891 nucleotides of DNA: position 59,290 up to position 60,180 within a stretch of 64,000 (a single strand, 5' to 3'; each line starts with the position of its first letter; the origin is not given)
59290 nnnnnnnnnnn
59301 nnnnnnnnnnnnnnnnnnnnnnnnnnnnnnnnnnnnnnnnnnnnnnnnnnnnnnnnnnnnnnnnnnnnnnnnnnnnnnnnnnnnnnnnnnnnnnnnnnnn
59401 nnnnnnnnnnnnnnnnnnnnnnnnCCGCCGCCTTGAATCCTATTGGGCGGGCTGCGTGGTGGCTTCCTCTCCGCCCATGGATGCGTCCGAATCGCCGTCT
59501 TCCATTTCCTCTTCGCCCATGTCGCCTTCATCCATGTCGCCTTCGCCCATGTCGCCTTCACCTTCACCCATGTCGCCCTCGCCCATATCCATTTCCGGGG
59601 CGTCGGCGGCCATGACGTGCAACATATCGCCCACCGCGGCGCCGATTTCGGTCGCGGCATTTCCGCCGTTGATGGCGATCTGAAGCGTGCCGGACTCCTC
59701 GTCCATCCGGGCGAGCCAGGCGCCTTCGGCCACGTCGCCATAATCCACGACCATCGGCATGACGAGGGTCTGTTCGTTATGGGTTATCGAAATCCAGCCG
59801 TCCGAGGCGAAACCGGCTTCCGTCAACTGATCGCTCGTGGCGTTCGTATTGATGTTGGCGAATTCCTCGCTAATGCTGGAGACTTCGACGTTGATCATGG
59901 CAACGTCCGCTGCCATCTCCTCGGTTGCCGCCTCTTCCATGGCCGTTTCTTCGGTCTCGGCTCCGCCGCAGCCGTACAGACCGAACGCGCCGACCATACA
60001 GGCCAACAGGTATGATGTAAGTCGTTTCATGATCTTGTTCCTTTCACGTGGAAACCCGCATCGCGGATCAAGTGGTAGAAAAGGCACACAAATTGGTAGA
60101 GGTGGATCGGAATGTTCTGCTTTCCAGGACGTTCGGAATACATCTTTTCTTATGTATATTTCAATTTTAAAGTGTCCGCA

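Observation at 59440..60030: Lipoprotein carrying a stand-alone copy of the DUF62 C-terminal domain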

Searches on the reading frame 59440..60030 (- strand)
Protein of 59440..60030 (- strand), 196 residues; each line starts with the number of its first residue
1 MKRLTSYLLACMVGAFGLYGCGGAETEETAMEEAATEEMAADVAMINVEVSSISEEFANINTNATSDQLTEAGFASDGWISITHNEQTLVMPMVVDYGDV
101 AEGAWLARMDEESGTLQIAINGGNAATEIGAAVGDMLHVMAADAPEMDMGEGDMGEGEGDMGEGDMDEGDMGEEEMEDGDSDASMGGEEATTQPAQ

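Call 3: search_protein_families(library=pfam, proteins=[window:59443-60030:-], max_evalue=1)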
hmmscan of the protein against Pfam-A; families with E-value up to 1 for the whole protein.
seq(196 aa): 2 families
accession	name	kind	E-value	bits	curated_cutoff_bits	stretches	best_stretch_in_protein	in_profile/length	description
PF20257.3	SAM_HAT_C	-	4.4e-09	37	25.5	1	54-136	7-82/84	SAM hydroxide adenosyltransferase C-terminal domain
PF02169.21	LPP20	-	0.081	13.8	25.9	1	18-70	15-70/97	LPP20 lipoprotein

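Call 5: find_homologous_proteins(query=window:59443-60030:-, max_evalue=0.001)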
Query seq(196 aa) (196 aa): 49 proteins with E <= 0.001 among 203 candidates.
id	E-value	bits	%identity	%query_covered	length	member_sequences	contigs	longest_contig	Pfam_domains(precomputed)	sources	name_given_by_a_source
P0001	5.0e-114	397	98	100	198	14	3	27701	PF20257.4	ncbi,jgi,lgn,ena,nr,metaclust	ncbi:MAG: SAM-dependent chlorinase/fluorinase [Gemmatimonadetes bacterium]|nr:SAM-dependent chlorina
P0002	5.4e-106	370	91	100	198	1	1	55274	PF20257.4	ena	-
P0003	3.9e-104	364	89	100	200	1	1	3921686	PF20257.4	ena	-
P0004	1.8e-102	359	80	100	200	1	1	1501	PF20257.4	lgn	-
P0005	5.5e-98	344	79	100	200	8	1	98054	PF20257.4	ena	-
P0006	3.4e-97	342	82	100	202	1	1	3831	PF20257.4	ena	-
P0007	3.7e-96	338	78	100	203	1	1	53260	PF20257.4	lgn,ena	-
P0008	4.3e-96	338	83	100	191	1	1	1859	PF20257.4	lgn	-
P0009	6.5e-95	334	76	100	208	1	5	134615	PF20257.4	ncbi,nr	ncbi:MAG: SAM-dependent chlorinase/fluorinase [Gemmatimonadetes bacterium]|nr:SAM-dependent chlorina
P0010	4.5e-94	332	77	100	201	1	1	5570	PF20257.4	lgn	-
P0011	7.9e-94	331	84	74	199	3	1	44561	PF20257.4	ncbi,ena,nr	ncbi:MAG: SAM-dependent chlorinase/fluorinase [Gemmatimonadetes bacterium]|nr:SAM-dependent chlorina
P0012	3.1e-93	329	76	100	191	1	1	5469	PF20257.4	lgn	-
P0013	4.2e-93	328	83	100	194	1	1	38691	PF20257.4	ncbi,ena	-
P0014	5.7e-93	328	71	99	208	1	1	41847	PF20257.4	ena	-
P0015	6.4e-93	328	80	100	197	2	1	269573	PF20257.4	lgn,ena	-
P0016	1.1e-92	327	85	100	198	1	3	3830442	PF20257.4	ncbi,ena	-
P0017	1.3e-92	327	77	99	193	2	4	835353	PF20257.4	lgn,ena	-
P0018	1.7e-92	326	84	100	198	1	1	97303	PF20257.4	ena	-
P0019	3.1e-92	326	75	100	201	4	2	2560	PF20257.4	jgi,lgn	jgi:hypothetical protein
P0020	3.4e-92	325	78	100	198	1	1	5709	PF20257.4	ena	-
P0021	1.2e-91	324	79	100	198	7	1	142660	PF20257.4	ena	-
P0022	2.0e-91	323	80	100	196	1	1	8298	PF20257.4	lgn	-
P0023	3.8e-91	322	78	100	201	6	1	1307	PF20257.4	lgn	-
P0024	2.9e-90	319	72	99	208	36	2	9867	PF20257.4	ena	-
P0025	4.3e-90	319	76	100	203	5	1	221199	PF20257.4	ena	-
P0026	5.8e-90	318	82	100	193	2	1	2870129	PF20257.4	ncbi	-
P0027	1.5e-89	317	81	100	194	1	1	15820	PF20257.4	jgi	-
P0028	2.1e-89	316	73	99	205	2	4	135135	PF20257.4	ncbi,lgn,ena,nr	ncbi:MAG: SAM-dependent chlorinase/fluorinase [Gemmatimonadetes bacterium]|nr:SAM-dependent chlorina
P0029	2.5e-89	316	75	99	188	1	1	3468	PF20257.4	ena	-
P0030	3.8e-89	315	79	100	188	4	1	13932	PF20257.4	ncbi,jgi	-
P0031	4.3e-89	315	82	100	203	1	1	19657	PF20257.4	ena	-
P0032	5.0e-89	315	78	99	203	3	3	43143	PF20257.4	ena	-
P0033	2.1e-88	313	79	100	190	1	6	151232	PF20257.4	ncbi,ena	-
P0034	3.1e-88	313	80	100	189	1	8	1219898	PF20257.4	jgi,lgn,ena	-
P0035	3.7e-88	312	79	99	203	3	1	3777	PF20257.4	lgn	-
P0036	1.8e-87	310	73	99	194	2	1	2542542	PF20257.4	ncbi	-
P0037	2.0e-84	300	79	100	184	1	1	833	PF20257.4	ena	-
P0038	7.7e-84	298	73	100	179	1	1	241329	PF20257.4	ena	-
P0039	8.6e-83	295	74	100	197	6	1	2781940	PF20257.4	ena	-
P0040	3.9e-81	289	76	100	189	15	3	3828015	PF20257.4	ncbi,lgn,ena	-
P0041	4.7e-81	289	74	94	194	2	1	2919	PF20257.4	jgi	jgi:hypothetical protein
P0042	4.2e-80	286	71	96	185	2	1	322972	PF20257.4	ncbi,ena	-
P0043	9.2e-79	282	83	74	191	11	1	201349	PF20257.4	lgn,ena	-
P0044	3.1e-77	277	74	100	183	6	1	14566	PF20257.4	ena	-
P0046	2.7e-46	176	61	77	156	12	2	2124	PF20257.4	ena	-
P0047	3.9e-35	139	52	71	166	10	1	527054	PF20257.4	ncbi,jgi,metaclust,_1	metaclust:\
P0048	1.2e-30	125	44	76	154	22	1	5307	PF20257.4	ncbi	-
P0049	1.1e-12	66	39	53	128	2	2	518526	PF20257.4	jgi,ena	jgi:S-adenosylmethionine hydrolase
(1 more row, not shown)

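Call 9: find_encoding_contigs(protein=P0047, flank=8000, max_places=3)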
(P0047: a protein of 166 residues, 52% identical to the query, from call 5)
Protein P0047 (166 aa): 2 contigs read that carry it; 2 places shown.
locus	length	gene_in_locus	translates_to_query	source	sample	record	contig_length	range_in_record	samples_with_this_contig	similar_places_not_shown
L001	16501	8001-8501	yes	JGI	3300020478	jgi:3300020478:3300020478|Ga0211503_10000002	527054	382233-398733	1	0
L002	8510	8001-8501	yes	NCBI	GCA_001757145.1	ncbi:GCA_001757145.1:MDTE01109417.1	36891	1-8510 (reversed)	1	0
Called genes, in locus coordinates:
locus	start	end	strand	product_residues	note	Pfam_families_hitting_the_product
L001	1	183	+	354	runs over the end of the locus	PF01408:GFO_IDH_MocA, PF02894:GFO_IDH_MocA_C (weak), PF22725:GFO_IDH_MocA_C3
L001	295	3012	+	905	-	PF00675:Peptidase_M16, PF05193:Peptidase_M16_C, PF00675:Peptidase_M16, PF05193:Peptidase_M16_C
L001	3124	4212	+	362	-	PF00355:Rieske, PF00848:Ring_hydroxyl_A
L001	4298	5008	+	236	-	PF00300:His_Phos_1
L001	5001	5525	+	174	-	PF03352:Adenine_glyco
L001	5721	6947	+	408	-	PF00155:Aminotran_1_2, PF12897:Asp_aminotransf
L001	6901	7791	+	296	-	PF05721:PhyH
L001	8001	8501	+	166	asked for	PF20257:SAM_HAT_C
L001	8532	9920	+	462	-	PF00884:Sulfatase, PF01663:Phosphodiest (faint), PF16347:SGSH_C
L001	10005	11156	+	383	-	PF01966:HD, PF13286:HD_assoc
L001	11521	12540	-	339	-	PF02826:2-Hacid_dh_C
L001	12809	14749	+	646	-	PF02585:PIG-L, PF06452:CBM9_1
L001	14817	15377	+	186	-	PF01966:HD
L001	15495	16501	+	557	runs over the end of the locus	PF01642:MM_CoA_mutase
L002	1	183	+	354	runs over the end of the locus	PF01408:GFO_IDH_MocA, PF02894:GFO_IDH_MocA_C (weak), PF22725:GFO_IDH_MocA_C3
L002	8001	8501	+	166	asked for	PF20257:SAM_HAT_C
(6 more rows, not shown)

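Call 10: find_encoding_contigs(protein=P0049, flank=8000, max_places=3)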
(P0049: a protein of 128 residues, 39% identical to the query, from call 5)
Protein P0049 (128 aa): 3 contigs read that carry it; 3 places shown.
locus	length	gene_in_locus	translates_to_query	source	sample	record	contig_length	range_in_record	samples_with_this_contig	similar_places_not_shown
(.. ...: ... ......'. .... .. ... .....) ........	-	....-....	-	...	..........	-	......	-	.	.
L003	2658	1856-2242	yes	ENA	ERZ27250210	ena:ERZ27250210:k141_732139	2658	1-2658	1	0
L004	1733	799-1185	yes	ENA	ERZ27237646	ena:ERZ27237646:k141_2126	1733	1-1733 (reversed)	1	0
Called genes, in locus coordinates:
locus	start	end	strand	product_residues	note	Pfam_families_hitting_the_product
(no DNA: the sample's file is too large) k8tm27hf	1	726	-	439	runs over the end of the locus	PF15892:BNR_4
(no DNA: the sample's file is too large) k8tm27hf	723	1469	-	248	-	PF00326:Peptidase_S9 (weak), PF02230:Abhydrolase_2 (weak)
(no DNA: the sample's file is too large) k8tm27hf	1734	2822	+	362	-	PF00069:Pkinase (weak)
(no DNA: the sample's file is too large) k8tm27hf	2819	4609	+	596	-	PF07940:Hepar_II_III_C (faint)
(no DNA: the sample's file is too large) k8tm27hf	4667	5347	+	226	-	-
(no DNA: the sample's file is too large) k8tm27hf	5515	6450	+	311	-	PF00248:Aldo_ket_red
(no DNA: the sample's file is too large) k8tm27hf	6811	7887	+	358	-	PF01636:APH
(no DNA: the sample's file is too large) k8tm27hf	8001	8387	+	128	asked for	PF20257:SAM_HAT_C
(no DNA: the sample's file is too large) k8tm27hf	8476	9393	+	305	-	PF00756:Esterase (faint)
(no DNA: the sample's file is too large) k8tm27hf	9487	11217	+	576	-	PF05721:PhyH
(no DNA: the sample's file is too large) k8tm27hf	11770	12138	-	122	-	-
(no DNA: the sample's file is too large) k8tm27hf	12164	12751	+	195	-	-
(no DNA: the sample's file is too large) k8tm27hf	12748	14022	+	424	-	PF00989:PAS, PF08448:PAS_4, PF13188:PAS_8, PF13426:PAS_9, PF00512:HisKA, PF02518:HATPase_c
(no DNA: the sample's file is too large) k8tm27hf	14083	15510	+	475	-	PF00072:Response_reg, PF00158:Sigma54_activat, PF14532:Sigma54_activ_2, PF00004:AAA (faint), PF07728:AAA_5 (weak), PF25601:AAA_lid_14, PF02954:HTH_8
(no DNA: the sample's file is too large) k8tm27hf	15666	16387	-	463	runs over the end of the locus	PF00884:Sulfatase, PF01663:Phosphodiest (faint), PF16347:SGSH_C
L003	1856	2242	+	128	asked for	PF20257:SAM_HAT_C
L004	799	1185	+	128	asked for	PF20257:SAM_HAT_C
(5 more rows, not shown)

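Call 11: find_encoding_contigs(protein=P0040, flank=8000, max_places=3)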
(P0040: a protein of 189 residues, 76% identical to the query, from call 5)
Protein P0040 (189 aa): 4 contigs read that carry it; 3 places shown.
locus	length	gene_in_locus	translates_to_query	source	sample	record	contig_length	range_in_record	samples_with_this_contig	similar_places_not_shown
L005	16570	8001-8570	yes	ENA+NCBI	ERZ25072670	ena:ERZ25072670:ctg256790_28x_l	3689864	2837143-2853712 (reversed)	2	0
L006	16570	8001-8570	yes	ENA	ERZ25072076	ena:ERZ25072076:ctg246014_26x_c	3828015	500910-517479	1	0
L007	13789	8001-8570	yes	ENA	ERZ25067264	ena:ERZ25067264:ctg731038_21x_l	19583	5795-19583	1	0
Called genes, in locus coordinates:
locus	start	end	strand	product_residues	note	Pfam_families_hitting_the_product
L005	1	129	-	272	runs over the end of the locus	PF00528:BPD_transp_1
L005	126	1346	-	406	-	PF00528:BPD_transp_1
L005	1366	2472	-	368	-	PF01547:SBP_bac_1, PF13416:SBP_bac_8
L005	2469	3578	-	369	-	PF00005:ABC_tran, PF08402:TOBE_2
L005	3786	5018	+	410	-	PF00300:His_Phos_1, PF03352:Adenine_glyco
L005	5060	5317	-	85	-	PF02229:PC4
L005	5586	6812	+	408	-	PF00155:Aminotran_1_2, PF12897:Asp_aminotransf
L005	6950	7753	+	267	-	PF05721:PhyH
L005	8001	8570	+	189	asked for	PF20257:SAM_HAT_C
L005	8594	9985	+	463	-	PF00884:Sulfatase, PF01663:Phosphodiest (faint), PF02995:DUF229 (weak), PF16347:SGSH_C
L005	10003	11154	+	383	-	PF01966:HD, PF13286:HD_assoc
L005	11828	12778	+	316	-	PF01262:AlaDh_PNT_C, PF00107:ADH_zinc_N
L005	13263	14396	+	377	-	PF00356:LacI, PF00532:Peripla_BP_1, PF13377:Peripla_BP_3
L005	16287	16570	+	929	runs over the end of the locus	PF02368:Big_2, PF02369:Big_1 (weak), PF22359:Big-like (faint), PF02368:Big_2, PF13855:LRR_8 (weak), PF23598:LRR_14, PF23598:LRR_14, PF13855:LRR_8, +5 more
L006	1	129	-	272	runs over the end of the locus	PF00528:BPD_transp_1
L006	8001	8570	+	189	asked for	PF20257:SAM_HAT_C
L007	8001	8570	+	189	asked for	PF20257:SAM_HAT_C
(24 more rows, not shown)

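Call 12: search_protein_families(library=ncbifam, proteins=[window:59440-60030:-], max_evalue=0.01)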
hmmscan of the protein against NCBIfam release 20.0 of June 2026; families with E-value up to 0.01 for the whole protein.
window:59440-60030:- (196 aa): 2 families
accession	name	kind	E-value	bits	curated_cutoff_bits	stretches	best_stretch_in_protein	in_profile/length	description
NF053629.1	RSAMPyrc0463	equivalog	0.00055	19.6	470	1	85-140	200-254/256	(R)-S-adenosyl-L-methionine hydrolase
NF058624.1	RSAMHdlseTHET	equivalog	0.0073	15.9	350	1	90-137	201-247/250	(R)-S-adenosyl-L-methionine hydrolase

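Call 16: search_solved_structures(query=A2, max_evalue=1, show_alignments=2)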
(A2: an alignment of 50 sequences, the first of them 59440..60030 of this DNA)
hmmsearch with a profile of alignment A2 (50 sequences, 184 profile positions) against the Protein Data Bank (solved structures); distinct sequences matched with E-value up to 1: 9.
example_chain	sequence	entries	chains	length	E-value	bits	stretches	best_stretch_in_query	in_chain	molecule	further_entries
2zbu_A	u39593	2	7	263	1.5e-06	31.5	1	36-139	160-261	Uncharacterized conserved protein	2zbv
1wu8_A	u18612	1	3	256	8.8e-05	25.7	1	87-140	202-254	hypothetical protein PH0463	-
2wr8_A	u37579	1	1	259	8.9e-05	25.7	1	87-140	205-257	PUTATIVE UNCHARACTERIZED PROTEIN PH0463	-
7ccg_A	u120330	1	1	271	0.00031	23.9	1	46-139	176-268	DNA-directed RNA polymerase subunit delta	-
2q6o_A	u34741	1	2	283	0.17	15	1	45-139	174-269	Hypothetical Protein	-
2q6i_A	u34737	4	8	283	0.17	15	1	45-139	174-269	Hypothetical protein | chlorinase | Adenosyl-chloride synthase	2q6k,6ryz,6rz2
2q6l_A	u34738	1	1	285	0.17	14.9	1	45-139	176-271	Hypothetical protein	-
3lcm_A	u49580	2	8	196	0.45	13.6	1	77-102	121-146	Putative oxidoreductase | NADPH Quinone Oxidoreductase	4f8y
6pse_A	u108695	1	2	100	0.46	13.6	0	30-69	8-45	Protein bicaudal D homolog 2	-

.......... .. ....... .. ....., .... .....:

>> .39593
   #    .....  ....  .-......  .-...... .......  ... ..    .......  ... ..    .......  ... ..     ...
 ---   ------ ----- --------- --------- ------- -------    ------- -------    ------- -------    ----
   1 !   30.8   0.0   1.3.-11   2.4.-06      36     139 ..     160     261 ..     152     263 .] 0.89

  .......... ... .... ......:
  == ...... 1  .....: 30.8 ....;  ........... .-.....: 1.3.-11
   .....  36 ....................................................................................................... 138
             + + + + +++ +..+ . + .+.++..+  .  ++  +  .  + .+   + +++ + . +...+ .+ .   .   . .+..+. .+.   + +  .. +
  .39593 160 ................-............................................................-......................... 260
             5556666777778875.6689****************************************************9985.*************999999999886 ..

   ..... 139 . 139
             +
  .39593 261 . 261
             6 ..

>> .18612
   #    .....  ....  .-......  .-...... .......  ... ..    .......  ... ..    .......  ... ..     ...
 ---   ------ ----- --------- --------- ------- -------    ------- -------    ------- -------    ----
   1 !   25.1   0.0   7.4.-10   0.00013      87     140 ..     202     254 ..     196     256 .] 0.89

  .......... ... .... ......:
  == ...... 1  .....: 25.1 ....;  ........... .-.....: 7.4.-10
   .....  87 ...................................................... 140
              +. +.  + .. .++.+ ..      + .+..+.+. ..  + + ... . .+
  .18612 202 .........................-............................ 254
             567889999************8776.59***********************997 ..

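Call 24: predict_structure(alignment_id=A2)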
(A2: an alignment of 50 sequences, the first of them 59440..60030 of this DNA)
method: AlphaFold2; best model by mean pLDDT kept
length: 196 residues; sequences in the alignment: 50
mean_pLDDT: 70.6   pTM: 0.52
mean pLDDT of the five models: 70.6, 70.5, 70.3, 67.2, 66.4
residues with pLDDT >= 90: 87; 70-90: 16; 50-70: 13; < 50: 80
segments of 3 or more residues with pLDDT < 50: 1-12, 14-20, 22-41, 150-185
pLDDT, mean of each block of 10 residues (from residue 1): 44 42 38 45 81 93 94 90 94 94 95 94 95 96 73 46 45 45 48 49
secondary structure, 60 per line:
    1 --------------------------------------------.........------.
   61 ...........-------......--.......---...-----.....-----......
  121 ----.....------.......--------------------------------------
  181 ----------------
elements in order: E45-53 E60-65 H66-71 E79-84 E87-93 E105-109 E115-120 H125-129 E136-142
